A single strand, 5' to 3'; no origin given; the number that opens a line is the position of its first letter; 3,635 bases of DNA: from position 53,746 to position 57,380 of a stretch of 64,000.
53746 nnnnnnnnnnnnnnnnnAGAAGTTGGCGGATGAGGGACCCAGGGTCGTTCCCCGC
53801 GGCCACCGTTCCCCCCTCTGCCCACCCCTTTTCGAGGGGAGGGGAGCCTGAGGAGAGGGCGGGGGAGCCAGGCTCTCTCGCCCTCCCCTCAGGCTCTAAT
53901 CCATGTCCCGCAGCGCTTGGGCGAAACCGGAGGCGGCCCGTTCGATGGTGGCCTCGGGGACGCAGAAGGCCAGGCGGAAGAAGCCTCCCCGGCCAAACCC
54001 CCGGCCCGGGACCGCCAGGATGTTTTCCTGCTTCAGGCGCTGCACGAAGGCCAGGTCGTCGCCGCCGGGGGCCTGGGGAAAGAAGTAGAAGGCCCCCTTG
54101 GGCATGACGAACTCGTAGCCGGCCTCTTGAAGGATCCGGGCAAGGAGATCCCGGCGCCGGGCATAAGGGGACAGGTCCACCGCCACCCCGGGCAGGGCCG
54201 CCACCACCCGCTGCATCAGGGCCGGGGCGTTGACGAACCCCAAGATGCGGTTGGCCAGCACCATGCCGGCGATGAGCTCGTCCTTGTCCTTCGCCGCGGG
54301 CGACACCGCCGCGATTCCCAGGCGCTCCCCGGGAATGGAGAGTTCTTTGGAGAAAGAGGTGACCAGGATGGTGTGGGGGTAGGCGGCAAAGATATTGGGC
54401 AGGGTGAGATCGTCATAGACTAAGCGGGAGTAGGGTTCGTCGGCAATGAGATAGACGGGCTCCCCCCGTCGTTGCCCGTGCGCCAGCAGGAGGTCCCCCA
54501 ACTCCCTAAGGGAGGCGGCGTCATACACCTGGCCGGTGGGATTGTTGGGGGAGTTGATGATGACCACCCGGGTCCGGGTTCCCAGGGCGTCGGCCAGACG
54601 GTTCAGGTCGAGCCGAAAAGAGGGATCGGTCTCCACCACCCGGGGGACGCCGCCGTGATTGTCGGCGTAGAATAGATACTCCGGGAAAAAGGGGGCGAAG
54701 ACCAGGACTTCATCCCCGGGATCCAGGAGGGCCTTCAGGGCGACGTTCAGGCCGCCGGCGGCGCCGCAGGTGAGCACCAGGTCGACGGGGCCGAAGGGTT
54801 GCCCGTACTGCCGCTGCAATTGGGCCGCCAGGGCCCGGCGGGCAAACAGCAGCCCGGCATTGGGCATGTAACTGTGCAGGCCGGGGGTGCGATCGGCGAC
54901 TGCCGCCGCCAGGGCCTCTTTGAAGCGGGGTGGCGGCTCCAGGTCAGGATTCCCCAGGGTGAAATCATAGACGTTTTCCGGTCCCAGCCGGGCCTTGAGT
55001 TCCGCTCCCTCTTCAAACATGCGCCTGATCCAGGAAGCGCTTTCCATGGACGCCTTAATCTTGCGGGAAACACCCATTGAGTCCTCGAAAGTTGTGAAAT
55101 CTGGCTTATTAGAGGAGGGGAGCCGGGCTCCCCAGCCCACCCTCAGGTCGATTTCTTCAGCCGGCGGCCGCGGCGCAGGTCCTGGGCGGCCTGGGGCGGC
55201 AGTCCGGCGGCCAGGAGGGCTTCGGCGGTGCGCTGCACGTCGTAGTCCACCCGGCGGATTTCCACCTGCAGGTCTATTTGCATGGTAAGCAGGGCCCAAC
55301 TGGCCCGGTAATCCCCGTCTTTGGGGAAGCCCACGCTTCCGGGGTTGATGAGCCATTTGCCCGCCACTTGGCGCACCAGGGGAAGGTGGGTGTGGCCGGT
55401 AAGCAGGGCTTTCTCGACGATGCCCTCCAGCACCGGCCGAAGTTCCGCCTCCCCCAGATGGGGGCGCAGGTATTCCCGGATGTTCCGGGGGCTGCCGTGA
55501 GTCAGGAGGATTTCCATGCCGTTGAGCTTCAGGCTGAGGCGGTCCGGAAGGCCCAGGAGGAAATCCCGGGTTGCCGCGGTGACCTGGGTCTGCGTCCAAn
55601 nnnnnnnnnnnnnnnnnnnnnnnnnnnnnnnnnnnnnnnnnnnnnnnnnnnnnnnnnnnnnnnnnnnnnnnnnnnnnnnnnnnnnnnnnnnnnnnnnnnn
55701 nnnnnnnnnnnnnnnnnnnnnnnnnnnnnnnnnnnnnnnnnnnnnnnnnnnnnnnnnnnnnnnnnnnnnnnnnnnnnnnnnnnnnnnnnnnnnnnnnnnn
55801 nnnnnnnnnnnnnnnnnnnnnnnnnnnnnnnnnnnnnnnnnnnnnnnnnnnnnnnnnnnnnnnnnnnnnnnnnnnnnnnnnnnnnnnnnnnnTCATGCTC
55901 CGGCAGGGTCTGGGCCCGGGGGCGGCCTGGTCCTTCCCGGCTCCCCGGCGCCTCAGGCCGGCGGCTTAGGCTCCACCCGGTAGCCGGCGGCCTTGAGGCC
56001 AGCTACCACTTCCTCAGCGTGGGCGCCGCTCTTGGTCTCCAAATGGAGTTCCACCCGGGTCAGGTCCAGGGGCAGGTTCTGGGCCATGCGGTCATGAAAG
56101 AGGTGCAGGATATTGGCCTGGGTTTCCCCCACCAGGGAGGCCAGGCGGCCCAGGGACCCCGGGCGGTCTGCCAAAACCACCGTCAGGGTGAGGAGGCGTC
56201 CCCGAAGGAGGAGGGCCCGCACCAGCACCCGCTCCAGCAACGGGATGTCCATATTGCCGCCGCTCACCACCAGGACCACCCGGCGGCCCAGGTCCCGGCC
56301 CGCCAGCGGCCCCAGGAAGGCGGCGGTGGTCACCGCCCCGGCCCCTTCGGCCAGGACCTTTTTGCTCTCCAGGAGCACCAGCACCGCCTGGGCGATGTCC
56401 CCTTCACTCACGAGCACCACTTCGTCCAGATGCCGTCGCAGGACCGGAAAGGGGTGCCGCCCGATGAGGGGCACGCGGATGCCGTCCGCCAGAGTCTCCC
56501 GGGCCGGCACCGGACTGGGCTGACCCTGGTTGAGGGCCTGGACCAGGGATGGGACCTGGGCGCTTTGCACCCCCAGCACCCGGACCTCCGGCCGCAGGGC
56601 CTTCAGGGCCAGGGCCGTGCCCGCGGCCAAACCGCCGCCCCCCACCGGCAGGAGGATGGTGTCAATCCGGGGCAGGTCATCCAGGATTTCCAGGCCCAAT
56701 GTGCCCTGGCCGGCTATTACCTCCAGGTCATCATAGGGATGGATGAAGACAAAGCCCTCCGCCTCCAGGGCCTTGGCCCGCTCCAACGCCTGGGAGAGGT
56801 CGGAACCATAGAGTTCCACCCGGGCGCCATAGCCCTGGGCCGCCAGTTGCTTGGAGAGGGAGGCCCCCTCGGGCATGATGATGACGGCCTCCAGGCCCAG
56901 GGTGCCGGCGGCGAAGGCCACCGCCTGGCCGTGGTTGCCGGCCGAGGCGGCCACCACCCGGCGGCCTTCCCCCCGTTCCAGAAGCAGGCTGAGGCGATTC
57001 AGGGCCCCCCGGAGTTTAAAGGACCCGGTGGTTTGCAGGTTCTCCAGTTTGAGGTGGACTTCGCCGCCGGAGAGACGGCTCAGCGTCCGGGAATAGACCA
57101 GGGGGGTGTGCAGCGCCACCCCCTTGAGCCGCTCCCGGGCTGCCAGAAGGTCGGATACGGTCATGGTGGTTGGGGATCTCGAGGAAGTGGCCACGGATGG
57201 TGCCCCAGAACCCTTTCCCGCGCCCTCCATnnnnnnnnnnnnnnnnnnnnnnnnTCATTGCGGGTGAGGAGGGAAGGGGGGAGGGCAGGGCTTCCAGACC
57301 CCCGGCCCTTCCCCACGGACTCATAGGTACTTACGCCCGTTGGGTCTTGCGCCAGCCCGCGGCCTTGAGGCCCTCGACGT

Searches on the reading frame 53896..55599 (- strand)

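Call 31: search_protein_families(library=pfam, proteins=[window:53896-55599:-], max_evalue=0.00001)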
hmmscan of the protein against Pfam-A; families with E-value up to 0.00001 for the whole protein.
window:53896-55599:- (567 aa): 1 family
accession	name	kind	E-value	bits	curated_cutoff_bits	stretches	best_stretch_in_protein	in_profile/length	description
PF00155.27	Aminotran_1_2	-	5e-50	171.1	19.7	1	209-557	2-359/361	Aminotransferase class I and II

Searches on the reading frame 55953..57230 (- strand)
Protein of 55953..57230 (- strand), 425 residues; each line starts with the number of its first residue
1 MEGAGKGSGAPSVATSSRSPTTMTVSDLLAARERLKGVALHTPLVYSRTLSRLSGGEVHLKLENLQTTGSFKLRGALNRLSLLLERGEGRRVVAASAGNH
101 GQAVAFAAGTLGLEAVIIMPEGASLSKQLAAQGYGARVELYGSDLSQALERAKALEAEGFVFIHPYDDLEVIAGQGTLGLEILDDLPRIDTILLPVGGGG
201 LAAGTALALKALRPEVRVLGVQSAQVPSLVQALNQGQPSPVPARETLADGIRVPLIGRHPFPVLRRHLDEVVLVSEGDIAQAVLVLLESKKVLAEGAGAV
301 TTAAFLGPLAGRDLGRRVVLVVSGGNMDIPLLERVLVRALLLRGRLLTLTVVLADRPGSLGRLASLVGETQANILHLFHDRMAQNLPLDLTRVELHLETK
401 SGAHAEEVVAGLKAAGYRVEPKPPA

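Call 31: search_protein_families(library=pfam, proteins=[window:55953-57230:-], max_evalue=0.00001)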
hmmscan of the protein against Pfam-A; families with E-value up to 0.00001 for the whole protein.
window:55953-57230:- (425 aa): 1 family
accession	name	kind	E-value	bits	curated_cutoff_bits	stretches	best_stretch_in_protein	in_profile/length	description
PF00291.31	PALP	-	1.2e-80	271.5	35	1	41-324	7-295/295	Pyridoxal-phosphate dependent enzyme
